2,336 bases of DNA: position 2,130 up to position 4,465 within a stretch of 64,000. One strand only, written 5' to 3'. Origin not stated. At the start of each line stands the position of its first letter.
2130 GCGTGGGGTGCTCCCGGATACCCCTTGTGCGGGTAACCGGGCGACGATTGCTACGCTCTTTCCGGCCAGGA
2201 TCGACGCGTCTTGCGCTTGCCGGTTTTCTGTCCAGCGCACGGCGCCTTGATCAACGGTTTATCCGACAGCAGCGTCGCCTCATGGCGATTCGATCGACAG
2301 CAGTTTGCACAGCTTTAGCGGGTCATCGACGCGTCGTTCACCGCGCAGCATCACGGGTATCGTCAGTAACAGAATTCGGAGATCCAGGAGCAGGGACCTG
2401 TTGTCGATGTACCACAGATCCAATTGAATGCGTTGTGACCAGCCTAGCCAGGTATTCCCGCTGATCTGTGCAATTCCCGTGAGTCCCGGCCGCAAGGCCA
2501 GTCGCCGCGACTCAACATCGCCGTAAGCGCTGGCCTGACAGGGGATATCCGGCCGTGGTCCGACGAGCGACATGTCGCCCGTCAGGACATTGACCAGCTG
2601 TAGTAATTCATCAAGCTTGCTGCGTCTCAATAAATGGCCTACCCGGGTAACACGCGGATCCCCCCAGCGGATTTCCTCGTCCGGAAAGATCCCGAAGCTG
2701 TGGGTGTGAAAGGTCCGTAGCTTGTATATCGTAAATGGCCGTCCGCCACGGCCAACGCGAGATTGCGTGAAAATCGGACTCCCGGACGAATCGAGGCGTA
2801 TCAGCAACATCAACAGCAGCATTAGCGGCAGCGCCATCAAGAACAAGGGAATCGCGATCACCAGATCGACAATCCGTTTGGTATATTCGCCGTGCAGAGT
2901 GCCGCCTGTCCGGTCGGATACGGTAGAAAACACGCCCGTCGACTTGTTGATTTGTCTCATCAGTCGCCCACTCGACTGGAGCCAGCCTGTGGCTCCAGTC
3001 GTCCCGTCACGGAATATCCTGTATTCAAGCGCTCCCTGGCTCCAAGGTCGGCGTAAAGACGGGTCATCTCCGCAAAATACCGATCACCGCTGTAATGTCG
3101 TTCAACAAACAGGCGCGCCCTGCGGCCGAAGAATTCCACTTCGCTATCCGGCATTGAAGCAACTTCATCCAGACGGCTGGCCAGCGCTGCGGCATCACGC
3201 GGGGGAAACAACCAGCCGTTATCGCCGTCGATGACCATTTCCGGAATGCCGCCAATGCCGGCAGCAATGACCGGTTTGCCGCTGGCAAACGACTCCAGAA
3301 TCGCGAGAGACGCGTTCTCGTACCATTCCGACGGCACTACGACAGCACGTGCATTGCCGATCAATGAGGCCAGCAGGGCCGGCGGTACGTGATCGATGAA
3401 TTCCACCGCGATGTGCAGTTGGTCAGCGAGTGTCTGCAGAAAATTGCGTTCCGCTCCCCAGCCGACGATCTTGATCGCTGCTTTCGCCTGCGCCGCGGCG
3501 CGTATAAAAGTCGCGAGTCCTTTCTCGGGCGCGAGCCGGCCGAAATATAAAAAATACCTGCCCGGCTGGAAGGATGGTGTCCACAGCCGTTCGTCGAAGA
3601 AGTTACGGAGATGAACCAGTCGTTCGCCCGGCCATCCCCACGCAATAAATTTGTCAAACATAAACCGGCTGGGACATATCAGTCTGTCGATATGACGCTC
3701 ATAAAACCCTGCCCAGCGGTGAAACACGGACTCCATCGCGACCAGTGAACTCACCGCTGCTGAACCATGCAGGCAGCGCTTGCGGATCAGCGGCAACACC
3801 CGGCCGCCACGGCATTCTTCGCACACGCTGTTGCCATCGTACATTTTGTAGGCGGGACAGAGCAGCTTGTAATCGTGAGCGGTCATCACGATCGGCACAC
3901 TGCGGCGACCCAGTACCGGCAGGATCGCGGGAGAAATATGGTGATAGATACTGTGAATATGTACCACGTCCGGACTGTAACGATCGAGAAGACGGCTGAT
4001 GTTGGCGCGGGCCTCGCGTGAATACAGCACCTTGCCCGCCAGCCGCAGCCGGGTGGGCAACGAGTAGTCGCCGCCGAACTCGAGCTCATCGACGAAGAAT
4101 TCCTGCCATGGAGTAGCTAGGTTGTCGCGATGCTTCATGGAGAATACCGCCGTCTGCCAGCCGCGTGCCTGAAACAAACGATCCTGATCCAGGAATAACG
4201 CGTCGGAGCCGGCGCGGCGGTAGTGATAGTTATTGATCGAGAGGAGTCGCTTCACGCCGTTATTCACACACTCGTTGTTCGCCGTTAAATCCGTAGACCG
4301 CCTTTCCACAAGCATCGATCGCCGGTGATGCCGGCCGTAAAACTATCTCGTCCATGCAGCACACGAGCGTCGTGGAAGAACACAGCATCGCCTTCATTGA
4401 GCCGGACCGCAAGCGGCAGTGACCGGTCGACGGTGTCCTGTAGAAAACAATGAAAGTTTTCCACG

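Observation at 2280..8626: Tightly coupled six-gene glycan-tailoring operon combining two DegT enzymes, an ATP-grasp ligase and a TauD-like dioxygenase with an initiating sugar transferase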

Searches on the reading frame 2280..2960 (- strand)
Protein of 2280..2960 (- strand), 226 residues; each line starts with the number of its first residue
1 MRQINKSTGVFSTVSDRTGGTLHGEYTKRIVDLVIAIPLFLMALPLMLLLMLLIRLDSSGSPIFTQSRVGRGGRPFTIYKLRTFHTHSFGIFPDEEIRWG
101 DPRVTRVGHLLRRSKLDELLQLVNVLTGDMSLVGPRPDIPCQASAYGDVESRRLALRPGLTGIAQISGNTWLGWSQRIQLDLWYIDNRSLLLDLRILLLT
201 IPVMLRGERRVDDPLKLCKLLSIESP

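Call 4: search_protein_families(library=pfam, proteins=[window:2280-2960:-], max_evalue=0.01)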
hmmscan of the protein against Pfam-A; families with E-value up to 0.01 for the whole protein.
window:2280-2960:- (226 aa): 1 family
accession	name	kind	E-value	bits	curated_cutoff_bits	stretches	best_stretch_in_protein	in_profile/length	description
PF02397.22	Bac_transf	-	8.8e-56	188.7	27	1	28-205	1-178/179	Bacterial sugar transferase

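Call 5: search_protein_families(library=ncbifam, proteins=[window:2280-2960:-], max_evalue=0.01)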
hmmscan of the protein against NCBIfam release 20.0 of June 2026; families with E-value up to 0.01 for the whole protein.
window:2280-2960:- (226 aa): 10 families
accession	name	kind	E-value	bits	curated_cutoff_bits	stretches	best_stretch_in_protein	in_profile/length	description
TIGR03025.1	EPS_sugtrans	subfamily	6.7e-70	236.5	295.55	1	22-208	252-442/445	exopolysaccharide biosynthesis polyprenyl glycosylphosphotransferase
TIGR03023.1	WcaJ_sugtrans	equivalog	7.9e-60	203.4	410.75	1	25-208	260-450/453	undecaprenyl-phosphate glucose phosphotransferase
TIGR03022.1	WbaP_sugtrans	subfamily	4e-54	184.6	403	2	101-208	346-453/456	undecaprenyl-phosphate galactose phosphotransferase WbaP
NF052601.1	undeca_RfbP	equivalog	1.9e-46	158.3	330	2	101-206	132-237/244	undecaprenyl-phosphate galactose phosphotransferase family protein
TIGR03013.1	EpsB_2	subfamily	2.1e-44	152.4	393.35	1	22-207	249-439/443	TIGR03013 family XrtA/PEP-CTERM system glycosyltransferase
NF041877.1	EPS_EpsZ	equivalog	7.7e-41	140.2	800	1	26-208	264-456/459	exopolysaccharide biosynthesis polyisoprenyl-phosphate hexose-1-phosphate transferase EpsZ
NF050817.1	PolSacchBiosHfsE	equivalog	3.7e-37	128.2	750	1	26-206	270-461/467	polysaccharide biosynthesis protein HfsE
NF007518.0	PRK10124.1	equivalog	3.7e-34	118.3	684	1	27-201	273-454/464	undecaprenyl-phosphate glucose phosphotransferase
NF011751.0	PRK15204.1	equivalog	4.2e-32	111.4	907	1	25-207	277-472/476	undecaprenyl-phosphate galactose phosphotransferase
NF045514.1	glycotran_HepC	equivalog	3e-24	85.5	140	1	26-137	115-211/220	heterocyst development glycosyltransferase HepC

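Call 62: search_solved_structures(query=window:2280-2960:-, max_evalue=0.001, show_alignments=1)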
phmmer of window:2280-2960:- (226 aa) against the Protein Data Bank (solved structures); distinct sequences matched with E-value up to 0.001: 7.
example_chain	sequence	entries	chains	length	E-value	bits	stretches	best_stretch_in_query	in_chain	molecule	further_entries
9s7s_A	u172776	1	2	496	1.9e-34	122.3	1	27-207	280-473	UDP-Gal::undecaprenolphosphate Gal-1-P transferase WbaP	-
30wc_A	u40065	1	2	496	1.9e-34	122.3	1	27-207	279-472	Undecaprenyl-phosphate galactose phosphotransferase WbaP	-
9s8l_A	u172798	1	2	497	1.9e-34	122.3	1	27-207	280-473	UDP-Gal::undecaprenolphosphate Gal-1-P transferase WbaP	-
30us_A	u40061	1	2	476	2.1e-34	122.2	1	27-207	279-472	UDP-Gal::undecaprenolphosphate Gal-1-P transferase WbaP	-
8g1n_A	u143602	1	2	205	8.7e-34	120.2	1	19-206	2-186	N,N'-diacetylbacilliosaminyl-1-phosphate transferase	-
8e37_B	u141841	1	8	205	1.2e-33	119.7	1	19-206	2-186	N,N'-diacetylbacilliosaminyl-1-phosphate transferase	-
8t53_A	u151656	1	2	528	7.6e-32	113.8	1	25-207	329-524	Undecaprenyl-phosphate galactose phosphotransferase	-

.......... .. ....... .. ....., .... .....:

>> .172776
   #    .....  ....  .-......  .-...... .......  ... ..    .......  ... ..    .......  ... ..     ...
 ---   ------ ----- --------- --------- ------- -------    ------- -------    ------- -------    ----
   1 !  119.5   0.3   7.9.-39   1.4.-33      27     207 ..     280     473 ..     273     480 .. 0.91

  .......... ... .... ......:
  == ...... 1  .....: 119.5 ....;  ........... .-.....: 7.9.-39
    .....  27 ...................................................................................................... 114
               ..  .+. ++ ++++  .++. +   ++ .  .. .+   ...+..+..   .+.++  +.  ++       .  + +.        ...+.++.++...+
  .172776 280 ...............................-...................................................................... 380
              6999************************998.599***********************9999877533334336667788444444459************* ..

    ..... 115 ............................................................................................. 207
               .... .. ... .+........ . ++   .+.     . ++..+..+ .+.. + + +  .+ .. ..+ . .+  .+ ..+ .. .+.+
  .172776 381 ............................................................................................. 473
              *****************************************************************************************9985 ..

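Call 82: search_solved_structures(query=window:2280-2960:-, max_evalue=1e-30, show_alignments=5)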
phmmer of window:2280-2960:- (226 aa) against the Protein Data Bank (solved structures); distinct sequences matched with E-value up to 1e-30: 7.
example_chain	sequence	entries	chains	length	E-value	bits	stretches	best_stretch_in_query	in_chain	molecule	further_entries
9s7s_A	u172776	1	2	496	1.9e-34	122.3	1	27-207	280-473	UDP-Gal::undecaprenolphosphate Gal-1-P transferase WbaP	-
30wc_A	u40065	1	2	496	1.9e-34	122.3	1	27-207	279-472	Undecaprenyl-phosphate galactose phosphotransferase WbaP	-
9s8l_A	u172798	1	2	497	1.9e-34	122.3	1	27-207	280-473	UDP-Gal::undecaprenolphosphate Gal-1-P transferase WbaP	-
30us_A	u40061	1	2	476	2.1e-34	122.2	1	27-207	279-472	UDP-Gal::undecaprenolphosphate Gal-1-P transferase WbaP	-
8g1n_A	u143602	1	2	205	8.7e-34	120.2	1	19-206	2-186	N,N'-diacetylbacilliosaminyl-1-phosphate transferase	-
8e37_B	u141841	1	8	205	1.2e-33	119.7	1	19-206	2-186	N,N'-diacetylbacilliosaminyl-1-phosphate transferase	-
8t53_A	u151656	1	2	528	7.6e-32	113.8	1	25-207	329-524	Undecaprenyl-phosphate galactose phosphotransferase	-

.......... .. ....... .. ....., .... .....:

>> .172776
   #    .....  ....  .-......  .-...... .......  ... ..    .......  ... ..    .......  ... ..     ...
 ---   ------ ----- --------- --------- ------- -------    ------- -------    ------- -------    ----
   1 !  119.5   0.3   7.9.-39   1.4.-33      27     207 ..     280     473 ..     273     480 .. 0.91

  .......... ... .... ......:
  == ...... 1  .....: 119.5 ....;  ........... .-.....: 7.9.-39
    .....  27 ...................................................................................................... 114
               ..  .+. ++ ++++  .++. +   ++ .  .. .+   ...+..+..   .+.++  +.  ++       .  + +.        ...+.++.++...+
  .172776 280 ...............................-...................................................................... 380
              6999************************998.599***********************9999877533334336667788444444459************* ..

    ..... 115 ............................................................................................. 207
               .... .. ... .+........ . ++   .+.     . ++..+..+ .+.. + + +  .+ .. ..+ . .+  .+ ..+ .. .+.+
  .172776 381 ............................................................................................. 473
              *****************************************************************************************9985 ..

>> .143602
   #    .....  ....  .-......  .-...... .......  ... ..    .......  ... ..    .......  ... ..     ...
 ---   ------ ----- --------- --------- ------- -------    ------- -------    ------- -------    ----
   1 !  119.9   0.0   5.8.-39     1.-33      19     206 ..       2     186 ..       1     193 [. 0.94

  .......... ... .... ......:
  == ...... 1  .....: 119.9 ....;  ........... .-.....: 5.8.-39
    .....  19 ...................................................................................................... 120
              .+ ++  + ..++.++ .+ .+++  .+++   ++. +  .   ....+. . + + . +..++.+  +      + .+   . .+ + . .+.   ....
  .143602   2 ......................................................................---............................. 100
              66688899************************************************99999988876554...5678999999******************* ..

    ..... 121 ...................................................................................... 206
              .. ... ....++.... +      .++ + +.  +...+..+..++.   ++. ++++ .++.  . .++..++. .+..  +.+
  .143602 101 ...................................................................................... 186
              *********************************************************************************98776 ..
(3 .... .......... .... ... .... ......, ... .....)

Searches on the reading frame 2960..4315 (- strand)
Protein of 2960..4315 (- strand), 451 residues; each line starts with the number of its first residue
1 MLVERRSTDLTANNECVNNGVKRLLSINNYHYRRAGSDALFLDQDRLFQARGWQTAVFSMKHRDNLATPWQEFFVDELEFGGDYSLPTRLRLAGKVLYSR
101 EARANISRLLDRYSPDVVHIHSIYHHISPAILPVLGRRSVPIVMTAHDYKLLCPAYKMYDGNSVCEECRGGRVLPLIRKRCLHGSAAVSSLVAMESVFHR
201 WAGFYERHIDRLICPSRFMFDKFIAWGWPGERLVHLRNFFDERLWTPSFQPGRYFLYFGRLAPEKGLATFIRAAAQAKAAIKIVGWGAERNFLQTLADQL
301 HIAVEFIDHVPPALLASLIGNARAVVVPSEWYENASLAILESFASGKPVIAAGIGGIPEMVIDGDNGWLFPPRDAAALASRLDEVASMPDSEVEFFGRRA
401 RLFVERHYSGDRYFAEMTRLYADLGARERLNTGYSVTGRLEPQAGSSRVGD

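Call 4: search_protein_families(library=pfam, proteins=[window:2960-4315:-], max_evalue=0.01)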
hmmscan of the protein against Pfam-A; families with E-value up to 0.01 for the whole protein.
window:2960-4315:- (451 aa): 5 families
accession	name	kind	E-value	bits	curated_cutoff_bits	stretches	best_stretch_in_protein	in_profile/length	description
PF00534.26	Glycos_transf_1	-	2.2e-29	102.6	26.4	1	252-392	15-162/172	Glycosyl transferases group 1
PF13692.12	Glyco_trans_1_4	-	1.7e-26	93.6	27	1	253-385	2-139/142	Glycosyl transferases group 1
PF13439.12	Glyco_transf_4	-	5.6e-12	46.4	28.5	1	48-241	15-167/170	Glycosyltransferase Family 4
PF13579.12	Glyco_trans_4_4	-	5.9e-12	46.7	29.7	1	48-238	14-157/158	Glycosyl transferase 4-like domain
PF13477.12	Glyco_trans_4_2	-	0.0011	19.6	23.4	1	49-147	21-107/139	Glycosyl transferase 4-like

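Call 5: search_protein_families(library=ncbifam, proteins=[window:2960-4315:-], max_evalue=0.01)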
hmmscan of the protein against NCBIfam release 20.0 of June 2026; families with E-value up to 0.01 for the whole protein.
window:2960-4315:- (451 aa): 28 families (the best 25 are shown)
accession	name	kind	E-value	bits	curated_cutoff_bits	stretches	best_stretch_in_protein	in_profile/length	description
TIGR03088.1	stp2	hypoth_equivalog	2.5e-17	63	409.05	1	275-422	226-371/374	TIGR03088 family PEP-CTERM/XrtA system glycosyltransferase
NF053787.1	GlcN_PG_synth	equivalog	1.2e-15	57.3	480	1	208-424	143-359/361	N-acetylglucosaminyl phosphatidylglycerol synthase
NF041876.1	EPS_EpsE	equivalog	2e-15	56.9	400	1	257-411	219-383/389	exopolysaccharide biosynthesis GT4 family glycosyltransferase EpsE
TIGR04063.1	stp3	hypoth_equivalog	1.9e-14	53.3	442.05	1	275-423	241-394/397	TIGR04063 family PEP-CTERM/XrtA system glycosyltransferase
TIGR03449.1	mycothiol_MshA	equivalog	1.6e-13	50.4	462.5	1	257-402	225-382/406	D-inositol-3-phosphate glycosyltransferase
TIGR03999.1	thiol_BshA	equivalog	8.4e-13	48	273.7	1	268-423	219-372/375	N-acetyl-alpha-D-glucosaminyl L-malate synthase BshA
TIGR04005.1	wcaL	equivalog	9.8e-13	47.7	537.6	1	257-420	227-402/406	colanic acid biosynthesis glycosyltransferase WcaL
TIGR02149.1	glgA_Coryne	subfamily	1.1e-12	47.8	302.4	1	254-409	206-375/391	glycogen synthase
NF041010.1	glycosy_Agl16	equivalog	1e-10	41.1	575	1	206-370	131-302/352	glycosylation protein Agl16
NF038229.1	Glyco4_Geo_Pelo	equivalog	1.2e-10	41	400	1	302-423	218-335/338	GPMC system family 4 glycosyltransferase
NF012028.0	PRK15484.1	subfamily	3.7e-09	36.2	618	1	255-411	196-365/380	lipopolysaccharide N-acetylglucosaminyltransferase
NF047684.1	TeichurnBiosyTuaC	equivalog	2.2e-07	30.2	550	1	255-412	222-377/391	teichuronic acid biosynthesis protein TuaC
NF038295.1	EPS_HpsP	equivalog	2.6e-07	30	550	1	256-423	211-386/388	hormogonium polysaccharide biosynthesis glycosyltransferase HpsP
NF038298.1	EPS_HpsO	equivalog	3.1e-07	29.5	575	1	257-392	206-356/388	hormogonium polysaccharide biosynthesis glycosyltransferase HpsO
NF007396.0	PRK09922.1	equivalog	4.3e-07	29.1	385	1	254-419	184-353/361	lipopolysaccharide 1,6-galactosyltransferase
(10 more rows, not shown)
